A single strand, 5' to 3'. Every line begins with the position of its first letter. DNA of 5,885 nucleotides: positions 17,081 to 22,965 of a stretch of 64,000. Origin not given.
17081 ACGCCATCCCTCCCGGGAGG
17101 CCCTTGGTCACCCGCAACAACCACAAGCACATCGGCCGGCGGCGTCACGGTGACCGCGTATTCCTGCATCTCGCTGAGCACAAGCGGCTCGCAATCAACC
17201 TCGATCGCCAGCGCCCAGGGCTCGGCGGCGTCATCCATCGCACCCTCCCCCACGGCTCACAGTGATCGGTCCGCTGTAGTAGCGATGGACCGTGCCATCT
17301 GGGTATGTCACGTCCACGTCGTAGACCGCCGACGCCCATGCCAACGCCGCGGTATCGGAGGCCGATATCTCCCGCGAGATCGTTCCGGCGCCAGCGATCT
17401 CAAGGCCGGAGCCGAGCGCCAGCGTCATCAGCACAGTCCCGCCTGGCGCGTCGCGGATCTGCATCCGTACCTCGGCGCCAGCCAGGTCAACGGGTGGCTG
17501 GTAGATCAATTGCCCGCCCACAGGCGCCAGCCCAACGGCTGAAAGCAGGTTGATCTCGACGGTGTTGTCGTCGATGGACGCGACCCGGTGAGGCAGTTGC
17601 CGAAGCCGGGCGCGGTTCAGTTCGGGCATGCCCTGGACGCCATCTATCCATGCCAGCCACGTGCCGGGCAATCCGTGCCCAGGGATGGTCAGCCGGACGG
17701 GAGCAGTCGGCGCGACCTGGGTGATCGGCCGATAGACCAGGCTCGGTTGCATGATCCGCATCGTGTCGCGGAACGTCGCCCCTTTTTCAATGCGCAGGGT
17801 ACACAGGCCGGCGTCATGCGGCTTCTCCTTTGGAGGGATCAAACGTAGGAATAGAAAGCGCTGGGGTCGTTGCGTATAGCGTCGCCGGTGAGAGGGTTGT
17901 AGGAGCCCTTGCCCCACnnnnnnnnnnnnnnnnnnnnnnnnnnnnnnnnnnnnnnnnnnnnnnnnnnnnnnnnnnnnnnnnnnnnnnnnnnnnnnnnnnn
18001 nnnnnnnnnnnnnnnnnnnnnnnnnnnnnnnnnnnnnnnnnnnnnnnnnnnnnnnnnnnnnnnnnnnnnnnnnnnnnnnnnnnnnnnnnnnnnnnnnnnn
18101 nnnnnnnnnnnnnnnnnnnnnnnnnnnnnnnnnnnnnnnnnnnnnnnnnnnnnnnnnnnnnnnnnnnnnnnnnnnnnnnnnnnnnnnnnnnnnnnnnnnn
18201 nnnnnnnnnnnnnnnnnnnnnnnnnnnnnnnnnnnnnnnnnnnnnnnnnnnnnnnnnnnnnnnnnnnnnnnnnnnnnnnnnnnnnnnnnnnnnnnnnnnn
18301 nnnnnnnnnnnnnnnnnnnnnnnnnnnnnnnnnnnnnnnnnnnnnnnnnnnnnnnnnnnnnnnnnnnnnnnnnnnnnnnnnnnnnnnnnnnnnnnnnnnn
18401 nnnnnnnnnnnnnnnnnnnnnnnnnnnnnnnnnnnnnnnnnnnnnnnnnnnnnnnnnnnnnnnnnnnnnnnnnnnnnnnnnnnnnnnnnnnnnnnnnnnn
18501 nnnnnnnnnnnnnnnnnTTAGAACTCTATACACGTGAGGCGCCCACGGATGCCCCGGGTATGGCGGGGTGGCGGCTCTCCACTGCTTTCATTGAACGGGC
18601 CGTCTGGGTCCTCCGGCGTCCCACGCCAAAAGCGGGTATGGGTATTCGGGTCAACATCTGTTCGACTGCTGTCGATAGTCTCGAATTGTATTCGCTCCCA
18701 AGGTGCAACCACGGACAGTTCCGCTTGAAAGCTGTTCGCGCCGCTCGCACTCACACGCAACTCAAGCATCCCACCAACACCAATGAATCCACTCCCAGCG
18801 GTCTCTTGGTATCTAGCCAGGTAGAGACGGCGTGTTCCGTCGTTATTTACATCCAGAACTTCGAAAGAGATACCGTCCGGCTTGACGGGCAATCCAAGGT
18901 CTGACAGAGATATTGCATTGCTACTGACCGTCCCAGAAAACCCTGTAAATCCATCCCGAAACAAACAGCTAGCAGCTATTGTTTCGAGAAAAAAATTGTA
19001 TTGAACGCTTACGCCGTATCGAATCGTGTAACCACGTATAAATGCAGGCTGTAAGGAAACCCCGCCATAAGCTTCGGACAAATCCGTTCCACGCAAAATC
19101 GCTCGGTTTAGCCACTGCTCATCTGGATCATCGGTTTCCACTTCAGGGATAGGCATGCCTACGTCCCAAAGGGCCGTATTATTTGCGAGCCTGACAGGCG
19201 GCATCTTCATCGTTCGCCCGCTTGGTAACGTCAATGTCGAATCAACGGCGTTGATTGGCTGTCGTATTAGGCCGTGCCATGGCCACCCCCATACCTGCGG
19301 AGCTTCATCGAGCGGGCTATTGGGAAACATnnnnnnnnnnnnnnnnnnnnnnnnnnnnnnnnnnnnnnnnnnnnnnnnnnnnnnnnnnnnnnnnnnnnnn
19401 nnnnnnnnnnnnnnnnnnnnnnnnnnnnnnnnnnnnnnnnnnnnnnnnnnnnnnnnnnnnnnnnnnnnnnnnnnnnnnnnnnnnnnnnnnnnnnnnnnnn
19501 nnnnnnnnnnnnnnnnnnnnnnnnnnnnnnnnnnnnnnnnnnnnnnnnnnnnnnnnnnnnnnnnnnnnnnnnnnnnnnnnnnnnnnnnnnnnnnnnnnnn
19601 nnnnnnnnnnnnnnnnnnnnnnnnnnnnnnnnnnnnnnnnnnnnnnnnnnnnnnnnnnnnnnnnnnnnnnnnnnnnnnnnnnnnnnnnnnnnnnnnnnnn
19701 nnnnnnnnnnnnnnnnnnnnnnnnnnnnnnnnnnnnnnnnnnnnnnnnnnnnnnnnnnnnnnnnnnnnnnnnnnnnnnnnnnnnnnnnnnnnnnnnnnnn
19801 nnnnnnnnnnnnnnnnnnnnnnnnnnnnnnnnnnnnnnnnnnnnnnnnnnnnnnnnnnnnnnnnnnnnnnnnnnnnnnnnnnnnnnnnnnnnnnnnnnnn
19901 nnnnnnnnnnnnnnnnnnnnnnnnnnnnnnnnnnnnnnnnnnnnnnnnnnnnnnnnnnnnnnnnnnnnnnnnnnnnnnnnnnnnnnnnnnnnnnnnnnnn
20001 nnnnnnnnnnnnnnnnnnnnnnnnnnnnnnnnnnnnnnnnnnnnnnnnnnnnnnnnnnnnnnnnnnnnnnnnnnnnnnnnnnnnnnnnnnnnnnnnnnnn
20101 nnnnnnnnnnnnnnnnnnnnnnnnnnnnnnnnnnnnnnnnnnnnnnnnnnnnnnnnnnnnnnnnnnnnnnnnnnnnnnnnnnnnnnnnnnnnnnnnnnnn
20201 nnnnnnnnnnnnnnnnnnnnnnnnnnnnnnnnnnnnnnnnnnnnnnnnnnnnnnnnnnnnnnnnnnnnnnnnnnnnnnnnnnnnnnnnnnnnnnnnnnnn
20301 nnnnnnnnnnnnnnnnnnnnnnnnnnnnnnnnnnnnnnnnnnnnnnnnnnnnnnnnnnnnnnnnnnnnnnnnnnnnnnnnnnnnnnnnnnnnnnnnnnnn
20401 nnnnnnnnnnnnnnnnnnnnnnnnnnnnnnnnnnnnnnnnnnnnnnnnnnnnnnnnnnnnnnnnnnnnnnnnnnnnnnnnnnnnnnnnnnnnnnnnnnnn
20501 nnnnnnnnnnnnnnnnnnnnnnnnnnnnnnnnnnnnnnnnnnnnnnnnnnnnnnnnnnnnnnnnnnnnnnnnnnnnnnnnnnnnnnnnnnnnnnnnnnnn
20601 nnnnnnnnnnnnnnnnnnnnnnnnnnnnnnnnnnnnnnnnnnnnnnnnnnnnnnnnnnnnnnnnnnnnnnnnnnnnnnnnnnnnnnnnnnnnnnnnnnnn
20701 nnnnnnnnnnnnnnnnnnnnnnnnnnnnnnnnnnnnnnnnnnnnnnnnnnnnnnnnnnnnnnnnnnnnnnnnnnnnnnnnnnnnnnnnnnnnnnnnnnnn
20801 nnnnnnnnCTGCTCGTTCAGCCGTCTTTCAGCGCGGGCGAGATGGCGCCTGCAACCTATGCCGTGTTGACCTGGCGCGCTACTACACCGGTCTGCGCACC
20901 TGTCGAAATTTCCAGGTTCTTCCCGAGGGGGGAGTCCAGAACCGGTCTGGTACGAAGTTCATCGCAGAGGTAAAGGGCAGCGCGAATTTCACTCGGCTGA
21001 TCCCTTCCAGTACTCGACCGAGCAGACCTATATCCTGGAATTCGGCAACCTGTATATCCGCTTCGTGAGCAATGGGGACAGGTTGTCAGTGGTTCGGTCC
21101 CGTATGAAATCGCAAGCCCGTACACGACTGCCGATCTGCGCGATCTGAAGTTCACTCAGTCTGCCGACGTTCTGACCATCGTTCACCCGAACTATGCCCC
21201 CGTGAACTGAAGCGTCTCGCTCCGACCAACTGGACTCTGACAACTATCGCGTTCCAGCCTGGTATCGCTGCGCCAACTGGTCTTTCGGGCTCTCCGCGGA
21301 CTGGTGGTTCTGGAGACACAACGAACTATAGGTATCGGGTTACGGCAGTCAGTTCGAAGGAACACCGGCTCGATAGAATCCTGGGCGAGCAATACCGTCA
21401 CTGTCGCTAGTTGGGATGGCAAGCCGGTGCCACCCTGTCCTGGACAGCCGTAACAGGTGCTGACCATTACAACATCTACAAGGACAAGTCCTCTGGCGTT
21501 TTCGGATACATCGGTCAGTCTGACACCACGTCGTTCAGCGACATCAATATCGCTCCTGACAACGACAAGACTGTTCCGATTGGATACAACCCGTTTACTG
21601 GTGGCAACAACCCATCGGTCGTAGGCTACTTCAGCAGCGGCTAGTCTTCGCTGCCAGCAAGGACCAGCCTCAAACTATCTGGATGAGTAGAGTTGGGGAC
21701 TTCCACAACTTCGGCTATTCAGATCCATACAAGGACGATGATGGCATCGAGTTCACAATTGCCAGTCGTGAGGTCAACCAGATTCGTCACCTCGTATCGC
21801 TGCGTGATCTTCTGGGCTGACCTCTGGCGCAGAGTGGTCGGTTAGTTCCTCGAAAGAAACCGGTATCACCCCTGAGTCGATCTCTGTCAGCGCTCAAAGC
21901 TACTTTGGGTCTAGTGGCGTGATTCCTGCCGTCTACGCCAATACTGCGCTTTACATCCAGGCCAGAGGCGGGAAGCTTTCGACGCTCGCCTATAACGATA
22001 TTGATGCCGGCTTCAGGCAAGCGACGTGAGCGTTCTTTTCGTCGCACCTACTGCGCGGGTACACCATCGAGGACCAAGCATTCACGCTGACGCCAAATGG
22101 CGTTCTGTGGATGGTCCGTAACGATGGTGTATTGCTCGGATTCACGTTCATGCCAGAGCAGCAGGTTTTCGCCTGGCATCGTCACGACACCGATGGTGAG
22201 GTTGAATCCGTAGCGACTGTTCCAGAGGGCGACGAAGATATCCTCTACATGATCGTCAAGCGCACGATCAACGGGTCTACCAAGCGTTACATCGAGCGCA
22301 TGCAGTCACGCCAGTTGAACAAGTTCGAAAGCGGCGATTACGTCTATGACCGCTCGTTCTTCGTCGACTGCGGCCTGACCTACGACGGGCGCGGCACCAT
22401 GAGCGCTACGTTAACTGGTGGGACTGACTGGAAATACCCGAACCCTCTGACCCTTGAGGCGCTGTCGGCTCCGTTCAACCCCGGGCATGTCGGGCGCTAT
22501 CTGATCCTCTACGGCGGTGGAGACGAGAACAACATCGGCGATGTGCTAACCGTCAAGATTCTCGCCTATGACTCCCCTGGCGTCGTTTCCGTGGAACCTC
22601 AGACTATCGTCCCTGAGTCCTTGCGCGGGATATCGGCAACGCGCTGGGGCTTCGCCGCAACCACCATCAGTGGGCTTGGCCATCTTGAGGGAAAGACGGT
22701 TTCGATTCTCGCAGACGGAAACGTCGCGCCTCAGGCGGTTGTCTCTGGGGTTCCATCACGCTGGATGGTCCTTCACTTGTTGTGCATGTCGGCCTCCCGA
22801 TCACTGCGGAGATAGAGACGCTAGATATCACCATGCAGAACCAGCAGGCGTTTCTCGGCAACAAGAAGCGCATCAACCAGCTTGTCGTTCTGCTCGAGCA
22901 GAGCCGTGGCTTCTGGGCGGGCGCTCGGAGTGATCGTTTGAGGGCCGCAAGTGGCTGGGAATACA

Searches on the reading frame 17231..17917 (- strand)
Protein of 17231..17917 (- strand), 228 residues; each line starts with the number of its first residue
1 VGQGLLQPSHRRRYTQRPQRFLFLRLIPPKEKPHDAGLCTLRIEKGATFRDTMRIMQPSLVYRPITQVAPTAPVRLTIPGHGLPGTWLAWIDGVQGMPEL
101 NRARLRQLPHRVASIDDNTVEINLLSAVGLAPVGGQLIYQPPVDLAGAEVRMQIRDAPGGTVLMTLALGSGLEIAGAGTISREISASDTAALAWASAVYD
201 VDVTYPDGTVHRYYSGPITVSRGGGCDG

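Call 71: search_protein_families(library=phrogs, proteins=[window:17231-17917:-], max_evalue=0.00001)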
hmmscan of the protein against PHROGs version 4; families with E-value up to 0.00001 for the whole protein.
window:17231-17917:- (228 aa): 1 family
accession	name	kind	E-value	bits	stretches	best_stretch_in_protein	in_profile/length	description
phrog_1084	-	unknown function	7.4e-29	101.3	1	41-227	10-117/123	unknown function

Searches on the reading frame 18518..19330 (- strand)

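Call 71: search_protein_families(library=phrogs, proteins=[window:18518-19330:-], max_evalue=0.00001)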
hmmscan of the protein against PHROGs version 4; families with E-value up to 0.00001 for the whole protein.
window:18518-19330:- (270 aa): 2 families
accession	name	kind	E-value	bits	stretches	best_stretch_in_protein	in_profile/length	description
phrog_15966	-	unknown function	4.3e-144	481.9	1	1-257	2-257/506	-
phrog_11921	-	unknown function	2e-08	34.4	1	12-83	12-87/553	-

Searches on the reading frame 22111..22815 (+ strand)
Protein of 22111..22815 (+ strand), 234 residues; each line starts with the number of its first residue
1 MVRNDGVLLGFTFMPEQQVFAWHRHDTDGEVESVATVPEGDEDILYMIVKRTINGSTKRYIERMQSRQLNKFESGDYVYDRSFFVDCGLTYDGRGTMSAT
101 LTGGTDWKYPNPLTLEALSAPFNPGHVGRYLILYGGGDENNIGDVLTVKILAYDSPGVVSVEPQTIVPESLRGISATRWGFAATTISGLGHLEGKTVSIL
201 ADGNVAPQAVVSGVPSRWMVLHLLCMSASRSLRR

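Call 71: search_protein_families(library=phrogs, proteins=[window:22111-22815:+], max_evalue=0.00001)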
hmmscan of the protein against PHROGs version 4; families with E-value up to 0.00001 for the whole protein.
window:22111-22815:+ (234 aa): 3 families
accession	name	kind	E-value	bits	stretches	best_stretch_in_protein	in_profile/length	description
phrog_15566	-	tail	3.8e-59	201.6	1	1-213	215-427/552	tail protein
phrog_376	-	tail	3.3e-50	172.2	1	1-213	465-587/712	tail protein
phrog_30010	-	unknown function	5.9e-45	155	1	2-212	237-447/517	-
